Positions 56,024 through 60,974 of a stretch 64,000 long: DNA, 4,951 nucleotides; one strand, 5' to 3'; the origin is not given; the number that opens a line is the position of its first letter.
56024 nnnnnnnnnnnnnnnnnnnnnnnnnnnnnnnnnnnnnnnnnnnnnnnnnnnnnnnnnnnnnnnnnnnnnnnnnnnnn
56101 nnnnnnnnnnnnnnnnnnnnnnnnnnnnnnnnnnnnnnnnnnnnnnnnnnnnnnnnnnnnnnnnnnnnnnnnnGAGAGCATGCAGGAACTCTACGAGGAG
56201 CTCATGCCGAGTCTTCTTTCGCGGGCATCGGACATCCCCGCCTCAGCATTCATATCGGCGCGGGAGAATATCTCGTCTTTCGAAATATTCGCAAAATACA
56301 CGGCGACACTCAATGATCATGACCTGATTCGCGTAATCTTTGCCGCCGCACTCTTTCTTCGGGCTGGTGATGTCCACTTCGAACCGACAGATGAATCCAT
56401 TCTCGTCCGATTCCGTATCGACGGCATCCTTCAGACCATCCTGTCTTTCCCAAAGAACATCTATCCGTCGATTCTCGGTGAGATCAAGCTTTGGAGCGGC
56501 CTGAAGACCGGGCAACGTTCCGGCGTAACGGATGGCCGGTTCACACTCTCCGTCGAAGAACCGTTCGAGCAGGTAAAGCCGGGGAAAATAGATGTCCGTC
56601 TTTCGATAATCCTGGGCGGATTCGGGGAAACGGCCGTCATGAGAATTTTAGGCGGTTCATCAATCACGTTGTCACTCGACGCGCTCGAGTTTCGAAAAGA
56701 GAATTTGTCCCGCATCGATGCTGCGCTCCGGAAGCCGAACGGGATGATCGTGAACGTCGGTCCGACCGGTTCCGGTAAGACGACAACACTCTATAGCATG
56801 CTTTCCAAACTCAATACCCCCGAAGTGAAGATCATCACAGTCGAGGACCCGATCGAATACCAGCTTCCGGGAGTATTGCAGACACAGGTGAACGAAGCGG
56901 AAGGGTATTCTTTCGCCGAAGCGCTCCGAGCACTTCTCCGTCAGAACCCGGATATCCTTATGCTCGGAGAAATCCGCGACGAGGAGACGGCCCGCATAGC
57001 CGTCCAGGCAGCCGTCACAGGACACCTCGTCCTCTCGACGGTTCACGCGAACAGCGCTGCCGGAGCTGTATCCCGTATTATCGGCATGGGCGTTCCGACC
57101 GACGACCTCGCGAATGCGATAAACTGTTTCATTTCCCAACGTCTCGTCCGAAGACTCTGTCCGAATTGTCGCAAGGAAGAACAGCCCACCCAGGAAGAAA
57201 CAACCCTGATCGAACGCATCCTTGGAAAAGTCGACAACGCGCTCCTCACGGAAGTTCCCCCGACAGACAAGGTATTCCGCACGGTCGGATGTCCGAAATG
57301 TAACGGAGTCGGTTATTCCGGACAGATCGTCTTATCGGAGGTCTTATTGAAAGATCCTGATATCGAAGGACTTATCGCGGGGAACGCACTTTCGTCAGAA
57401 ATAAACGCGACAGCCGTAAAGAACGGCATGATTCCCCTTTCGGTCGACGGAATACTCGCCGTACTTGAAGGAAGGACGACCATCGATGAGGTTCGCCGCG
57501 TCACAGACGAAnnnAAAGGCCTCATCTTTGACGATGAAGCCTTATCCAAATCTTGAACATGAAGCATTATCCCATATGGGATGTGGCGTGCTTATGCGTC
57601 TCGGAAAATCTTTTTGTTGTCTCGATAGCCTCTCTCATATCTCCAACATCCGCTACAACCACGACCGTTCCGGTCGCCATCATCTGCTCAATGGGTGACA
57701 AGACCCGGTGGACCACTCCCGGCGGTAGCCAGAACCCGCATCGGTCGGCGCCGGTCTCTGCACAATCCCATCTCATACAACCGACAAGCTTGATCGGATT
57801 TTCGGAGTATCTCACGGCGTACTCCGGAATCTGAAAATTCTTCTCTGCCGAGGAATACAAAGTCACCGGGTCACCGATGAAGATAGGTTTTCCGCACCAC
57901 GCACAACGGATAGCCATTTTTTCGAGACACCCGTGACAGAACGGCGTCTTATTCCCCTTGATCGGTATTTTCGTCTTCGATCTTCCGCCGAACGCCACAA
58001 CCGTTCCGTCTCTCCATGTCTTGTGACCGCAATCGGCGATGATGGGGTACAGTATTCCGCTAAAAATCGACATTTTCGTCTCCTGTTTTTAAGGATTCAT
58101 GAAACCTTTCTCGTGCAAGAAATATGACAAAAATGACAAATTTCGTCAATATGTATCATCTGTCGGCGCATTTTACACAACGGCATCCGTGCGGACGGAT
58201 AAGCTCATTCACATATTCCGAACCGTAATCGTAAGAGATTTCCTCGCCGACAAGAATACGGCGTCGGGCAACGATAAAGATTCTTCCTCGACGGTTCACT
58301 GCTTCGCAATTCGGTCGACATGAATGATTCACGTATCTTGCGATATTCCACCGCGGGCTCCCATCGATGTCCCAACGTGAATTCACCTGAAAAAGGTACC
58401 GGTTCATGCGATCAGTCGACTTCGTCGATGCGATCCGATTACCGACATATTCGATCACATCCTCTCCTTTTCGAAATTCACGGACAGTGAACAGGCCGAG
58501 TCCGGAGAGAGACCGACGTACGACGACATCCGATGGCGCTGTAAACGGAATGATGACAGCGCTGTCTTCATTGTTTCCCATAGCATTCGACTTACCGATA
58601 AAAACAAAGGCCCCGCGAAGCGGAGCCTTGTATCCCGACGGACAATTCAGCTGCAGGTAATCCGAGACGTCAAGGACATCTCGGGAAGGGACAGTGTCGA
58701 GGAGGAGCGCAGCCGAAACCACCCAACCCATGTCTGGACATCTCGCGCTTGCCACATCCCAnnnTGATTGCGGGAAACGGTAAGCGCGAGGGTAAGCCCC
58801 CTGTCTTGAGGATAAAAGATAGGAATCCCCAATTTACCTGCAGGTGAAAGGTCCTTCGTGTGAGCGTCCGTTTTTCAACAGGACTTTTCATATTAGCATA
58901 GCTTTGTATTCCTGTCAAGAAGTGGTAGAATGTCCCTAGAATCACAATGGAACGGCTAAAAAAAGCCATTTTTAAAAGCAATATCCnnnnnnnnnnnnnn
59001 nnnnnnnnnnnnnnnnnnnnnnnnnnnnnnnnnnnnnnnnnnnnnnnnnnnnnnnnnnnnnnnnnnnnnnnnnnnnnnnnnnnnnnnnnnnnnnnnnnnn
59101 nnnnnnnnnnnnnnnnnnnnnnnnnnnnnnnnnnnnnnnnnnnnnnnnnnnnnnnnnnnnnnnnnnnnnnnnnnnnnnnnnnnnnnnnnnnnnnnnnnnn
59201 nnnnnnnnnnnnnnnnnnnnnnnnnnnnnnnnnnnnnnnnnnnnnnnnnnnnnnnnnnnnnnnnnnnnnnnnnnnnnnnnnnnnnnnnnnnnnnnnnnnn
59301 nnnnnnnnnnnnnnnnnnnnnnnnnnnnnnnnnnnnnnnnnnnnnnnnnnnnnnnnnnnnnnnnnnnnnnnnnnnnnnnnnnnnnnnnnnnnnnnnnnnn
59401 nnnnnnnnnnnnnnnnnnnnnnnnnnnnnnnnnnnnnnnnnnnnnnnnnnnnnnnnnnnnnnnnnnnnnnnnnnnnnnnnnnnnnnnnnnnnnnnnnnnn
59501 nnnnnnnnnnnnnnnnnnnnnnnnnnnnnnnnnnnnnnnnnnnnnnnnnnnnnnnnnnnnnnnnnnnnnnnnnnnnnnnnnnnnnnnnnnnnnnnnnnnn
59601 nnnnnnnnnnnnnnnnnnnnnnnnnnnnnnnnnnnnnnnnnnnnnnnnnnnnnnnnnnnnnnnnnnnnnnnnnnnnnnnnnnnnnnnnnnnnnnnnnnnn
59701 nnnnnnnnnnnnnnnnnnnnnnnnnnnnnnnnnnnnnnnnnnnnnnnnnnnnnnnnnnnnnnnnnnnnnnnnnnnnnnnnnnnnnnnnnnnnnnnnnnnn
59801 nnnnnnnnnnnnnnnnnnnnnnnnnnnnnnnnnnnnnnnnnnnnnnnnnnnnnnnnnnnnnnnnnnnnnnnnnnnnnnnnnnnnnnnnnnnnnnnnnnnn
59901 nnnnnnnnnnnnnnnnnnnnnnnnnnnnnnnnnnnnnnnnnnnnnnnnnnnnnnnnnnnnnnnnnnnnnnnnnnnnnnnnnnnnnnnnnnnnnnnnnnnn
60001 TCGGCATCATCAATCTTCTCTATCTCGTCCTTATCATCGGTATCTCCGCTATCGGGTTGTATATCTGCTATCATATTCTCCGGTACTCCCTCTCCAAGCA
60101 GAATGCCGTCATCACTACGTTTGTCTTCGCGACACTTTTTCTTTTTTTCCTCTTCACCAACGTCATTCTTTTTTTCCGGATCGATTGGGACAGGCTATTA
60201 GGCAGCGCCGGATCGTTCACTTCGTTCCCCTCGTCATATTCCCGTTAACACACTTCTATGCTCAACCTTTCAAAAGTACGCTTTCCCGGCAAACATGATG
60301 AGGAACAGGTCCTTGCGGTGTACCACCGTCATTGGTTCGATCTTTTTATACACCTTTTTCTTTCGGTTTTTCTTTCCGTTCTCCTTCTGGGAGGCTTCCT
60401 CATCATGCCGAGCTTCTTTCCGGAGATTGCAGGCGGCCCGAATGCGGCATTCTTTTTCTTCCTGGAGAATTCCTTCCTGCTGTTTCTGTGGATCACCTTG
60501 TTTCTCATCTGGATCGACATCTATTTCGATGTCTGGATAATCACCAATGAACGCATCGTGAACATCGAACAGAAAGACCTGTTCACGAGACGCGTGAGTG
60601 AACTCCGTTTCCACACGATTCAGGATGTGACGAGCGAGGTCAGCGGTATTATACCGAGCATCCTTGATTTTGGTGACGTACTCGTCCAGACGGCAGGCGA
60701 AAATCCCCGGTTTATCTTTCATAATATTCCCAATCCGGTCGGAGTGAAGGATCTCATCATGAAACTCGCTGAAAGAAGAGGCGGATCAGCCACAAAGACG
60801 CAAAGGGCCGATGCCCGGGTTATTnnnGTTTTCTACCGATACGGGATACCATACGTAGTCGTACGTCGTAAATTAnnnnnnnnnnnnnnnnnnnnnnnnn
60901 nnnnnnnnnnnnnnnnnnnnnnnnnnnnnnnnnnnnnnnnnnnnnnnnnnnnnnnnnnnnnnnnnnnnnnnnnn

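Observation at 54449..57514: Tandem fusion of two complete PilB/GspE secretion ATPases in one 1021-aa protein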

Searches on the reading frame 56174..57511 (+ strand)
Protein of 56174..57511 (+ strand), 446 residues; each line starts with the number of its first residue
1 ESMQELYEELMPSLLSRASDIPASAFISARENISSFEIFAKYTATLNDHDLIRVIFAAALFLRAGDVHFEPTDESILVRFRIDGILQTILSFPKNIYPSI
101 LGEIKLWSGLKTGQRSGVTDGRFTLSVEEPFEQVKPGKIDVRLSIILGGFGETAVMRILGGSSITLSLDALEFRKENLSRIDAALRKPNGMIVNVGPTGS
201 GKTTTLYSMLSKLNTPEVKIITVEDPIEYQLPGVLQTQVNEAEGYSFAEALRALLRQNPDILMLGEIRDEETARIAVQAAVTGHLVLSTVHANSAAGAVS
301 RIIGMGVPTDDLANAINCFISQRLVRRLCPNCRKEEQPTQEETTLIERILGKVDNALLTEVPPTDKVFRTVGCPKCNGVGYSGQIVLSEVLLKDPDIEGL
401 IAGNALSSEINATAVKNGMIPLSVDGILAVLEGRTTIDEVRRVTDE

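Call 18: search_solved_structures(query=window:56174-57511:+, max_evalue=1e-30, show_alignments=2)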
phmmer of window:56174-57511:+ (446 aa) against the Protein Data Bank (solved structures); distinct sequences matched with E-value up to 1e-30: 12.
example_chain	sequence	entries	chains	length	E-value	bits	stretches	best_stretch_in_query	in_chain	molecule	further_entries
3jc8_Ba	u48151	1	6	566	5.7e-83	282.3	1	2-440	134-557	Type IV-A pilus assembly ATPase PilB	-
5oiu_A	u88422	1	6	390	2.8e-81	276.7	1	53-442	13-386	Type IV pilus assembly protein PilF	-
5it5_F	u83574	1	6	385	2.9e-81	276.7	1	53-442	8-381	ATP binding motif-containing protein PilF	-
6ejf_A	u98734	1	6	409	3.5e-81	276.4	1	53-442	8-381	Type IV pilus assembly protein PilF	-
6f8l_G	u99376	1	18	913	2.7e-80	273.5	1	52-442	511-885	Type IV pilus assembly protein PilF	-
5zfr_A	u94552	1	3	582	5.4e-79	269.2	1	50-444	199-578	Type IV pilus biogenesis ATPase PilB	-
6olj_C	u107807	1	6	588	5.6e-78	265.9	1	50-444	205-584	Type IV pilus biogenesis ATPase PilB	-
5tsg_B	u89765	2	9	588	8.2e-78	265.3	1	50-444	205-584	Type IV pilus biogenesis ATPase PilB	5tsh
4kss_A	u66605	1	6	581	1.3e-76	261.3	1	51-446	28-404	Type II secretion system protein E, hemolysin-coregulated protein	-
4ksr_A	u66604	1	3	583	1.3e-76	261.3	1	51-446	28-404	Type II secretion system protein E, Hemolysin-coregulated protein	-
4pht_A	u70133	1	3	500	7.7e-76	258.8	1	50-446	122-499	General secretory pathway protein E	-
1p9r_A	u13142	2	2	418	8.6e-76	258.7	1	51-442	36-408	General secretion pathway protein E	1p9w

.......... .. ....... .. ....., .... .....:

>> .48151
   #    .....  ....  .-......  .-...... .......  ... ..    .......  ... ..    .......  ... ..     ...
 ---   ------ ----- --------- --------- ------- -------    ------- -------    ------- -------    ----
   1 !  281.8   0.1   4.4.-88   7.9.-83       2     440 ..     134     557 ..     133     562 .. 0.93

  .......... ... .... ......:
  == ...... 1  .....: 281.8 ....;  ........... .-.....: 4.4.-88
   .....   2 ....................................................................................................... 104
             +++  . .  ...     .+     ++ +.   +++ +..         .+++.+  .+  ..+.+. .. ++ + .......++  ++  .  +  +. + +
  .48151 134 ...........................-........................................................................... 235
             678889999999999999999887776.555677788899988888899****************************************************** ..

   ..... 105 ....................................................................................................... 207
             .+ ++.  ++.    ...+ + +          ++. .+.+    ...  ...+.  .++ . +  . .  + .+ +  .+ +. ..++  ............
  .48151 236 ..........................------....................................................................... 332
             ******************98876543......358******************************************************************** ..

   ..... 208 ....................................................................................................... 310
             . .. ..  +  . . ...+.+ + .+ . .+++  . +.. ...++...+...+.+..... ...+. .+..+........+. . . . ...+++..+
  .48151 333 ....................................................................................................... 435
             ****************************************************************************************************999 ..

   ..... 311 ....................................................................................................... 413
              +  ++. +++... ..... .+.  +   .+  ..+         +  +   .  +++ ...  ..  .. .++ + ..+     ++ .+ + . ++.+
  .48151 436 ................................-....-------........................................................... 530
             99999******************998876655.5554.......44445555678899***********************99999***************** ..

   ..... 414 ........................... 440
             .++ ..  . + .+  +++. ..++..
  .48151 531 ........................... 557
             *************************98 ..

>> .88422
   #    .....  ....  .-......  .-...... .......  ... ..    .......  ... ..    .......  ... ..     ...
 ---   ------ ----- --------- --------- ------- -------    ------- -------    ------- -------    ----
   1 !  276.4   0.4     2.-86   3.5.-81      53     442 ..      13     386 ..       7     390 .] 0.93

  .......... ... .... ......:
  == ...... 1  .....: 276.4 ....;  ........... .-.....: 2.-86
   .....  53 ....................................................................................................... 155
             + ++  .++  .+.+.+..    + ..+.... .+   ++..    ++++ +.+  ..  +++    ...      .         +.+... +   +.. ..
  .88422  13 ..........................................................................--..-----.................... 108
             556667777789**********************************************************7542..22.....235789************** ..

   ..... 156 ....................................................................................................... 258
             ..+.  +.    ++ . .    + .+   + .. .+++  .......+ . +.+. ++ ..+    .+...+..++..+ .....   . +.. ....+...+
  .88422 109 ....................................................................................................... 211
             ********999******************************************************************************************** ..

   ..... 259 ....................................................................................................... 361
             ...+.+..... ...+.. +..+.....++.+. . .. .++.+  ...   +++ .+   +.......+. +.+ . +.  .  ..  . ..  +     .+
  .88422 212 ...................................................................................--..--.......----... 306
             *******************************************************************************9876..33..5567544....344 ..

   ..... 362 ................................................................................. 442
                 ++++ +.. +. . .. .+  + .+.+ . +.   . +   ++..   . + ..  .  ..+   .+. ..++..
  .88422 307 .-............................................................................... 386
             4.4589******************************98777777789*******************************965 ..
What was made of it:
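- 56174..56314 (+): Inter-module linker (aa 576-622), homologous to the N1-N2 linker of ordinary PilB, with the conserved motif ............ Call 18: B-half residues 2-50 align to M. xanthus PilB 134-180.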

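Call 55: search_protein_families(library=ncbifam, proteins=[window:56174-57511:+], max_evalue=1e-20)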
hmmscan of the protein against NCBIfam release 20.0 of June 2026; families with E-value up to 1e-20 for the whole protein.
window:56174-57511:+ (446 aa): 7 families
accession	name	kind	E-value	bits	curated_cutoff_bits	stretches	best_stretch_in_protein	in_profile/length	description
TIGR02533.1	type_II_gspE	equivalog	3.1e-122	408.7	630.25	1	51-444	112-486/486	type II secretion system ATPase GspE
TIGR02538.1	type_IV_pilB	equivalog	6.5e-112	375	675.65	1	51-445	184-563/564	type IV-A pilus assembly ATPase PilB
NF007755.0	PRK10436.1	equivalog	3.7e-100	335.8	617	1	48-444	85-459/465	type II secretion system protein GspE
NF053534.1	T4PilAsmATPsTfpB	equivalog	4.3e-99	332.5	850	1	43-444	193-582/584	type IV pilus assembly ATPase TfpB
NF041000.1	ATPase_ComGA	equivalog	1e-67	228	300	1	55-326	3-266/267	competence type IV pilus ATPase ComGA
TIGR01420.1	pilT_fam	subfamily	1.5e-44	152.6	319.1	1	142-327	81-270/343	PilT/PilU family type 4a pilus ATPase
TIGR02525.1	plasmid_TraJ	equivalog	1.3e-26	93.4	368.3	1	184-310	144-276/372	plasmid transfer ATPase TraJ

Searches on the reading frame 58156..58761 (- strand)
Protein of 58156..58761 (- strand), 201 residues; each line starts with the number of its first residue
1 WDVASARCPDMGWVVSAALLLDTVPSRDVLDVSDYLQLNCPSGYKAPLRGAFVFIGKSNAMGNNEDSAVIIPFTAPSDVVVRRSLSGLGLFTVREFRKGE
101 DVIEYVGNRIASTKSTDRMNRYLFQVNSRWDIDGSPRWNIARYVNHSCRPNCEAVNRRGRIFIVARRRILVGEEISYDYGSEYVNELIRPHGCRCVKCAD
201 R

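Call 8: search_protein_families(library=pfam, proteins=[window:58156-58761:-], max_evalue=0.001)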
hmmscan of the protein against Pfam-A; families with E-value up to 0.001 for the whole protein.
window:58156-58761:- (201 aa): 1 family
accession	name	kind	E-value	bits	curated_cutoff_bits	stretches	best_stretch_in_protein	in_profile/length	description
PF00856.33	SET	-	9.6e-22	77.8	22.4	1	87-180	1-105/105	SET domain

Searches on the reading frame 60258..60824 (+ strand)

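Call 8: search_protein_families(library=pfam, proteins=[window:60258-60824:+], max_evalue=0.001)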
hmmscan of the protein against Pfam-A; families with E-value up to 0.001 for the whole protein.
window:60258-60824:+ (189 aa): 1 family
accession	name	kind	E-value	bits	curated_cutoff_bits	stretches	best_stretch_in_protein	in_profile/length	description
PF03703.20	bPH_2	-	4.5e-06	27.2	22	1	107-166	18-77/78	Bacterial PH domain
